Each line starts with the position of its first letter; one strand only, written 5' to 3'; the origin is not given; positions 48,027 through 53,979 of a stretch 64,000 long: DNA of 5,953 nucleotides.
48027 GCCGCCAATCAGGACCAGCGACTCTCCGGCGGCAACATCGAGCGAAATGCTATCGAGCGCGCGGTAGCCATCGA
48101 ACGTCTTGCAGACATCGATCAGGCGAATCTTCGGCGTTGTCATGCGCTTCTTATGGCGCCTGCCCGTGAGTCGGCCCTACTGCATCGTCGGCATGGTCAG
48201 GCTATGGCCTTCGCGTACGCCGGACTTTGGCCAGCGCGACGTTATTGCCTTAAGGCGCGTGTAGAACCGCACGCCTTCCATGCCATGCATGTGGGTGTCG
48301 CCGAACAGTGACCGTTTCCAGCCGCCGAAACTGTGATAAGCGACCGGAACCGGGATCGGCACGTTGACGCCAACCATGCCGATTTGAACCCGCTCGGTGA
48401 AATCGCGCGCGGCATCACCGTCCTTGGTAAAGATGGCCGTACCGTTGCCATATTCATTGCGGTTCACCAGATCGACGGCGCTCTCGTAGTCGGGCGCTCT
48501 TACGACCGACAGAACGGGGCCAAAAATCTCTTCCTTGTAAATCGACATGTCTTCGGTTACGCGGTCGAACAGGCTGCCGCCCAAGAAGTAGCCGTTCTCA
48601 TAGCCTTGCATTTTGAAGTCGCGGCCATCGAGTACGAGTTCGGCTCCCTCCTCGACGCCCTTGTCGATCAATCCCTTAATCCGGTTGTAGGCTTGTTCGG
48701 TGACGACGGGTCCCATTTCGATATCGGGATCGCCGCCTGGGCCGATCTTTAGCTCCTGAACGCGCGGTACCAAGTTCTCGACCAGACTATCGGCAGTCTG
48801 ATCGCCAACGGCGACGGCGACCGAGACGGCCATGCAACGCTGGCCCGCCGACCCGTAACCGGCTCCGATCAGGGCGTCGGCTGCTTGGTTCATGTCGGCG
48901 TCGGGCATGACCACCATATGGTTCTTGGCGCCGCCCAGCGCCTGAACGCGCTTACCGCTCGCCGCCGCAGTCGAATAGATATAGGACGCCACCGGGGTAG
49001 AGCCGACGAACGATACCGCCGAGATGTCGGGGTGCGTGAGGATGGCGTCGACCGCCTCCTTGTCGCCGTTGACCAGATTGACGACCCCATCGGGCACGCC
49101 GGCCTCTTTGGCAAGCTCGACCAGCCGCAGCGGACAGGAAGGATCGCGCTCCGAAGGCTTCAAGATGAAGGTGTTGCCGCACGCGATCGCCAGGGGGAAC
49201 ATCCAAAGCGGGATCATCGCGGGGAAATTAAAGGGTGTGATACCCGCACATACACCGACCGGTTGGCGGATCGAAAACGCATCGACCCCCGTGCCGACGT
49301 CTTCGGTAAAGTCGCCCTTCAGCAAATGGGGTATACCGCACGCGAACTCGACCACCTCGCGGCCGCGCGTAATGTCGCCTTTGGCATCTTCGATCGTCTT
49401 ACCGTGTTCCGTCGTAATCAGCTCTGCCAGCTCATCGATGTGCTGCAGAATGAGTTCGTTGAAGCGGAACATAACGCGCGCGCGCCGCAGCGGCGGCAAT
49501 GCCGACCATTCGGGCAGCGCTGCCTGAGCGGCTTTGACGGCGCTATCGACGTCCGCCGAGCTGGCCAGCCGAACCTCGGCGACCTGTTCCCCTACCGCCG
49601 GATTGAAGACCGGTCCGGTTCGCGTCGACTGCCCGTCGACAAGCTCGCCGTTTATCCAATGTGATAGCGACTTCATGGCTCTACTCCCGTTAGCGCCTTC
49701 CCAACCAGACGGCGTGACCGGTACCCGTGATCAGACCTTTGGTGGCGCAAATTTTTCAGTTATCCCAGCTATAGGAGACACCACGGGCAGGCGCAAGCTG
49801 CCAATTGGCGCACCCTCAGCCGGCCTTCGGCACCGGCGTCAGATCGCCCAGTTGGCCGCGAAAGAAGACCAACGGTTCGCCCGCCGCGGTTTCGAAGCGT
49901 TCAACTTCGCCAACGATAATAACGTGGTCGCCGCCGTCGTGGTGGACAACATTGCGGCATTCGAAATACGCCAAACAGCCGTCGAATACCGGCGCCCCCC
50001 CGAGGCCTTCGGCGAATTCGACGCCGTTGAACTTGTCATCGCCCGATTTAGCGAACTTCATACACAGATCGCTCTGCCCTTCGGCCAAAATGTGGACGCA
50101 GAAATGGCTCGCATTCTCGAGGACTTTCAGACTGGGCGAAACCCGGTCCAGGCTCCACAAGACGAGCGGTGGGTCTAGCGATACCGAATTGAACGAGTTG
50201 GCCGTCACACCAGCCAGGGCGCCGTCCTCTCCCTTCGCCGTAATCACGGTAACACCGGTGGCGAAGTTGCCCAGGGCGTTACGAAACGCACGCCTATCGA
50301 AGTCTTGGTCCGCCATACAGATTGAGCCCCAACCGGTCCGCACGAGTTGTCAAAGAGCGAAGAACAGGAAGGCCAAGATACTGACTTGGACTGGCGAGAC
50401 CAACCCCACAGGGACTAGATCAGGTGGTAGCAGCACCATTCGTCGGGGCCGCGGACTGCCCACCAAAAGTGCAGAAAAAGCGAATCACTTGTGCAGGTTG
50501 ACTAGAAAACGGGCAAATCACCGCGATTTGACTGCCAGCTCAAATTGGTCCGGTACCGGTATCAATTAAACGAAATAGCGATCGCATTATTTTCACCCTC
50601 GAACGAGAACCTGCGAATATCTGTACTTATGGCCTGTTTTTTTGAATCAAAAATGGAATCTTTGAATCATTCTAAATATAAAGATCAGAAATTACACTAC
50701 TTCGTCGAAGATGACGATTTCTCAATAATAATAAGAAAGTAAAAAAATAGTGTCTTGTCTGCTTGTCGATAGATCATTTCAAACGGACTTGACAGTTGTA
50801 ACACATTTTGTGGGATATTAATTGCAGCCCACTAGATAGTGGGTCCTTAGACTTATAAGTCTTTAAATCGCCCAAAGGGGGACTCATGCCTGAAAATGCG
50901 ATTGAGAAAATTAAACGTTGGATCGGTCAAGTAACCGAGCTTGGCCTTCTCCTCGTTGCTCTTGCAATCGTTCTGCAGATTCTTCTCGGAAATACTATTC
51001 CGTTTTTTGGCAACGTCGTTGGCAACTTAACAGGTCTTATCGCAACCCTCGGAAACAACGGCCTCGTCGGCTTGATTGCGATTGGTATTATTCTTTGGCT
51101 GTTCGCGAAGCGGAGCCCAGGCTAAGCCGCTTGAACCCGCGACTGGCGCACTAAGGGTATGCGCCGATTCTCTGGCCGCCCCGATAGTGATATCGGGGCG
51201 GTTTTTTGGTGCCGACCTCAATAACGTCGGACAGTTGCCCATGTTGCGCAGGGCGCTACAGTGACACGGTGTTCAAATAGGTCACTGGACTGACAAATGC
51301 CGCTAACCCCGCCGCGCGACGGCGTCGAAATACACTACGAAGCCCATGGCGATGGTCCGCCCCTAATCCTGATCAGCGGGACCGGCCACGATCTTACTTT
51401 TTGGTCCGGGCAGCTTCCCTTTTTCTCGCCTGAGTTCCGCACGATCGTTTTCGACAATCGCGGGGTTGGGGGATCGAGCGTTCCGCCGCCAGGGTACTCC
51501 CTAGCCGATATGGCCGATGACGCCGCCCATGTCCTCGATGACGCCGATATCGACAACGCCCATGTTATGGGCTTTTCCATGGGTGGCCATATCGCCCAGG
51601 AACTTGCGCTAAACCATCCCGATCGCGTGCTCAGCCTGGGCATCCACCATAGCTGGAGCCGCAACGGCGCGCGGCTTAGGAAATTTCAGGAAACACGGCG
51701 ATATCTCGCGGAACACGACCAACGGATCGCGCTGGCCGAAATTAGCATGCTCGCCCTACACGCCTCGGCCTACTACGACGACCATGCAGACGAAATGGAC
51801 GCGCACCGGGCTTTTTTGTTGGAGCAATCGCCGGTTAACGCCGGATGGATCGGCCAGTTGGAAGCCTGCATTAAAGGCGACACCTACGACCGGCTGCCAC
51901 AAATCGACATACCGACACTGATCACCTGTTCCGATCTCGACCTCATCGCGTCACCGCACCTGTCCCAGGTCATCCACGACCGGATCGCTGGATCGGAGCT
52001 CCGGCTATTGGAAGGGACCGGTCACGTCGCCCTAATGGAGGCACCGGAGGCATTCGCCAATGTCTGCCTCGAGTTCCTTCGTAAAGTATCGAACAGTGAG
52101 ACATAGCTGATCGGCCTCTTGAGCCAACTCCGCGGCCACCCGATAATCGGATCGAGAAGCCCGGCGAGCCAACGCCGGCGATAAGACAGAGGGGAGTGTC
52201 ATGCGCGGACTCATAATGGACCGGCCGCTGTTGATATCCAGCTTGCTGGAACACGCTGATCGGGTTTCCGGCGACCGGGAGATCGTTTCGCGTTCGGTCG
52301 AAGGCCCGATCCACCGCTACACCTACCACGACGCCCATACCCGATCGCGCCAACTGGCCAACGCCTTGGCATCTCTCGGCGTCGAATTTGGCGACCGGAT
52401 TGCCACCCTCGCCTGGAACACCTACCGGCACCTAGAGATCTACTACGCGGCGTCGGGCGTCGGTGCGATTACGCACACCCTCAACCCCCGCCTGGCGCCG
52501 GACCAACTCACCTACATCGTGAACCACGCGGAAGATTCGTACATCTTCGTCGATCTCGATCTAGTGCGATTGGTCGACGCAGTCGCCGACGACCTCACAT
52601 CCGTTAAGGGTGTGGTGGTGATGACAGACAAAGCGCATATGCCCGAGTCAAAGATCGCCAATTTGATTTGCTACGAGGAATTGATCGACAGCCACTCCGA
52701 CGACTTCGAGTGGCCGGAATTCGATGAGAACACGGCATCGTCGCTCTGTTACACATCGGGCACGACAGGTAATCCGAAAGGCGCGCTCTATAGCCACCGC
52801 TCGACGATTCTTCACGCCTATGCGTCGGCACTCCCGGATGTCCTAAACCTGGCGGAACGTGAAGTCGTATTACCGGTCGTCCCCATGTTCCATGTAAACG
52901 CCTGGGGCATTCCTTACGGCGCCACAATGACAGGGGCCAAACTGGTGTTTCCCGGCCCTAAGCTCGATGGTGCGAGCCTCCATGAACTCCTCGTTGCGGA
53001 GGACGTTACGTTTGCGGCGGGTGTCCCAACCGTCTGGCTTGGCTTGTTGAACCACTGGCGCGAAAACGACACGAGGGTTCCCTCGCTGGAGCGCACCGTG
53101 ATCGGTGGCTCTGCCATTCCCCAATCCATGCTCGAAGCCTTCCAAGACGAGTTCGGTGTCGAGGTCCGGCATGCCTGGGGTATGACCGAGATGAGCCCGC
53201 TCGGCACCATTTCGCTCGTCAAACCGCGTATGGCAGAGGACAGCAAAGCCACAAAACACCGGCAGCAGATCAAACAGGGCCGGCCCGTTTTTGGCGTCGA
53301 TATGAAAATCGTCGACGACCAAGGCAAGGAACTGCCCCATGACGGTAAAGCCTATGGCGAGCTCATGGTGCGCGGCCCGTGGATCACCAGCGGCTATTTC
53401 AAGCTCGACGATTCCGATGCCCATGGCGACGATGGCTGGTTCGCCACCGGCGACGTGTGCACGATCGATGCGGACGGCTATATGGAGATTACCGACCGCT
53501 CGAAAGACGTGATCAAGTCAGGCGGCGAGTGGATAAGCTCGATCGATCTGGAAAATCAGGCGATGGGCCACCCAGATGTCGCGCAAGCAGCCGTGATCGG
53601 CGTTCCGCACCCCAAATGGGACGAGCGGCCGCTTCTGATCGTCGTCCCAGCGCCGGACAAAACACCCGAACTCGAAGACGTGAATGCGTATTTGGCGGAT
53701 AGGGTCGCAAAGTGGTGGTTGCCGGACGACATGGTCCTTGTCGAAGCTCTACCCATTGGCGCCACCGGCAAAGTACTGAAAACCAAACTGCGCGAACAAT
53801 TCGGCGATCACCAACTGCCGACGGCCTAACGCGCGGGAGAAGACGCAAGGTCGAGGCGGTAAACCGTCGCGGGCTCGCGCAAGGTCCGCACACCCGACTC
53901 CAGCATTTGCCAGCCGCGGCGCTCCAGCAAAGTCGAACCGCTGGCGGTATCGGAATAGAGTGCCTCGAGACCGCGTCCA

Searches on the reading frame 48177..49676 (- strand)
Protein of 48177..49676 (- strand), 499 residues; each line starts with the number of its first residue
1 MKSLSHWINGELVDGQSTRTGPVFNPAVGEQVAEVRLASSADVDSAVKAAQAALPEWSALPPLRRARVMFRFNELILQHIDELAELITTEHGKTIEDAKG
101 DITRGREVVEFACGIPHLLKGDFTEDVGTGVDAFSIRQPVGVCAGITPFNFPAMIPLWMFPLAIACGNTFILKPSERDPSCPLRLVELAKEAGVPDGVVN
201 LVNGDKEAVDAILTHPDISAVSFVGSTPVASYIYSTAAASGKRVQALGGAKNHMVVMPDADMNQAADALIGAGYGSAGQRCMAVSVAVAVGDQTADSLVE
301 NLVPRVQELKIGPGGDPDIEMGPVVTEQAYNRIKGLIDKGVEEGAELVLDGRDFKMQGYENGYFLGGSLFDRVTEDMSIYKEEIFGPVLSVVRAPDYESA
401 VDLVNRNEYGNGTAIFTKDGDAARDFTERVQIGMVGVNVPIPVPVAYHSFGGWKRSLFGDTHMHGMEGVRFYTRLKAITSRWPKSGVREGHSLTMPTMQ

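Call 12: search_protein_families(library=pfam, proteins=[window:48177-49676:-])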
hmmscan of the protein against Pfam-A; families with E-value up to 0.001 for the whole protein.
window:48177-49676:- (499 aa): 1 family
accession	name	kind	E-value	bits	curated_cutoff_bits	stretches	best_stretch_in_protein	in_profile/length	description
PF00171.27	Aldedh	-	3.8e-145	484.4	23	1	13-478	2-461/461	Aldehyde dehydrogenase family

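Call 75: search_protein_families(library=ncbifam, proteins=[window:48177-49676:-], max_evalue=1e-8)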
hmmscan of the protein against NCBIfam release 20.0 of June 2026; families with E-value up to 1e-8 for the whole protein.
window:48177-49676:- (499 aa): 41 families (the best 25 are shown)
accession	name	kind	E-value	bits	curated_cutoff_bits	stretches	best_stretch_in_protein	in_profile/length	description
TIGR01722.1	MMSDH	subfamily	2.6e-215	715.6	448.5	1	5-482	2-477/477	CoA-acylating methylmalonate-semialdehyde dehydrogenase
NF052305.1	DioxValDhHalo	equivalog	2.1e-106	356.7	750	1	5-479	6-480/483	2,5-dioxovalerate dehydrogenase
TIGR01804.1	BADH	equivalog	3.5e-103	345.6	668.6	1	7-475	1-466/467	betaine-aldehyde dehydrogenase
NF042993.1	AlphKGSA_gudD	equivalog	1.9e-102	343.5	770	1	3-479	3-479/481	alpha-ketoglutaric semialdehyde dehydrogenase GucD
NF009725.0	PRK13252.1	equivalog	6.2e-101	338.2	593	1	3-479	6-478/488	betaine-aldehyde dehydrogenase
NF010000.0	PRK13473.1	subfamily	1e-94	317.9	615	1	5-478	4-470/475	aminobutyraldehyde dehydrogenase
TIGR02299.1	HpaE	equivalog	3.6e-94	316.1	638.35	1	5-479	2-475/488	5-carboxymethyl-2-hydroxymuconate semialdehyde dehydrogenase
TIGR01780.1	SSADH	subfamily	5.4e-91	305.7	646.35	1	23-475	1-447/448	succinate-semialdehyde dehydrogenase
NF045735.1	PaDhStyDPseudo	equivalog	1.3e-89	301.1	850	1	7-478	6-479/483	phenylacetaldehyde dehydrogenase StyD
NF002852.0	PRK03137.1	subfamily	3.4e-85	286.8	648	1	8-481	41-513/514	L-glutamate gamma-semialdehyde dehydrogenase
NF045736.1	PaDhStyDRhodo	equivalog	7.6e-79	265.5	800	1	7-479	6-476/479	phenylacetaldehyde dehydrogenase StyD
NF006916.0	PRK09407.1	equivalog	5e-78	263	521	1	15-480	30-492/526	succinic semialdehyde dehydrogenase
TIGR01237.1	D1pyr5carbox2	equivalog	2.6e-76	257.5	659.65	1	5-482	34-511/511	L-glutamate gamma-semialdehyde dehydrogenase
NF040648.1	lactal_redase_Meth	equivalog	1e-75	255.6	650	1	8-460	3-444/463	lactaldehyde dehydrogenase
TIGR03216.1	OH_muco_semi_DH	equivalog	2.2e-75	254.1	693.25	1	5-479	2-478/481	2-hydroxymuconic semialdehyde dehydrogenase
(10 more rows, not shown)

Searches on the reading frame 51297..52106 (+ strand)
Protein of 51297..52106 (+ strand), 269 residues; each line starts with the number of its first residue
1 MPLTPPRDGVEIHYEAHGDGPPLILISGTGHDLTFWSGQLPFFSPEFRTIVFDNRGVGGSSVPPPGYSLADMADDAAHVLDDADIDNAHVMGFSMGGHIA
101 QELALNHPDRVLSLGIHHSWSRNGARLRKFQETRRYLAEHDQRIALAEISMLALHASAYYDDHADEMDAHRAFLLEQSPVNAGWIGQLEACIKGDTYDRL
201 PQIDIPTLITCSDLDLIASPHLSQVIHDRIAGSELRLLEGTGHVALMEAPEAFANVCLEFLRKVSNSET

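Call 12: search_protein_families(library=pfam, proteins=[window:51297-52106:+])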
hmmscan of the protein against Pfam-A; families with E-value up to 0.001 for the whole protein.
window:51297-52106:+ (269 aa): 4 families
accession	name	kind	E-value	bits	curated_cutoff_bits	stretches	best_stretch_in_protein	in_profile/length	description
PF00561.26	Abhydrolase_1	-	1.9e-27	96.9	25.8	1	21-250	1-245/245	alpha/beta hydrolase fold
PF12697.13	Abhydrolase_6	-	7e-19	69.8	26.3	1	23-255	1-216/217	Alpha/beta hydrolase family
PF12146.15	Hydrolase_4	-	6.3e-11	42.5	27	1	45-248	30-237/239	Serine aminopeptidase, S33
PF00756.26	Esterase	-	0.00025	21.4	22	1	80-141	113-176/251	Putative esterase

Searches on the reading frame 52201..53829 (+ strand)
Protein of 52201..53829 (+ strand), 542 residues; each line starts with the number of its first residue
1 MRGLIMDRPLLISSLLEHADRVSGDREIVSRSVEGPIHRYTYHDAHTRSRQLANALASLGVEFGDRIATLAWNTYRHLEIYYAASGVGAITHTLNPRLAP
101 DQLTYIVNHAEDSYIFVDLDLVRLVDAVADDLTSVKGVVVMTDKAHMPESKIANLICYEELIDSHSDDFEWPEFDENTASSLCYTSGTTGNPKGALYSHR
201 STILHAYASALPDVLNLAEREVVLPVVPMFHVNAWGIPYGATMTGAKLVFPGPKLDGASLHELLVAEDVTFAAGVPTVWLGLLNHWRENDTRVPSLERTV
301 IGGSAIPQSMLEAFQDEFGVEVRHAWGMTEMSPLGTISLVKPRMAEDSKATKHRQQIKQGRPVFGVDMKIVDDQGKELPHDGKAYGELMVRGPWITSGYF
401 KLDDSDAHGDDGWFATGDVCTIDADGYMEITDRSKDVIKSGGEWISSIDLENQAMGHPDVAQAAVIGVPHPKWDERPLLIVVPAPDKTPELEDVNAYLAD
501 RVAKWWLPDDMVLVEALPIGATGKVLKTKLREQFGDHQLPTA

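Call 68: search_protein_families(library=pfam, proteins=[window:52201-53829:+], max_evalue=0.000001)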
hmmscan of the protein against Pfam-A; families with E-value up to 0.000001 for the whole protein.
window:52201-53829:+ (542 aa): 2 families
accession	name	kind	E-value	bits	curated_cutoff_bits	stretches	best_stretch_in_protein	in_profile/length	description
PF00501.34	AMP-binding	-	2.9e-81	273.7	29.9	1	18-400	3-384/384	AMP-binding enzyme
PF13193.12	AMP-binding_C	-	2.1e-16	61.1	24.5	1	450-524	2-76/76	AMP-binding enzyme C-terminal domain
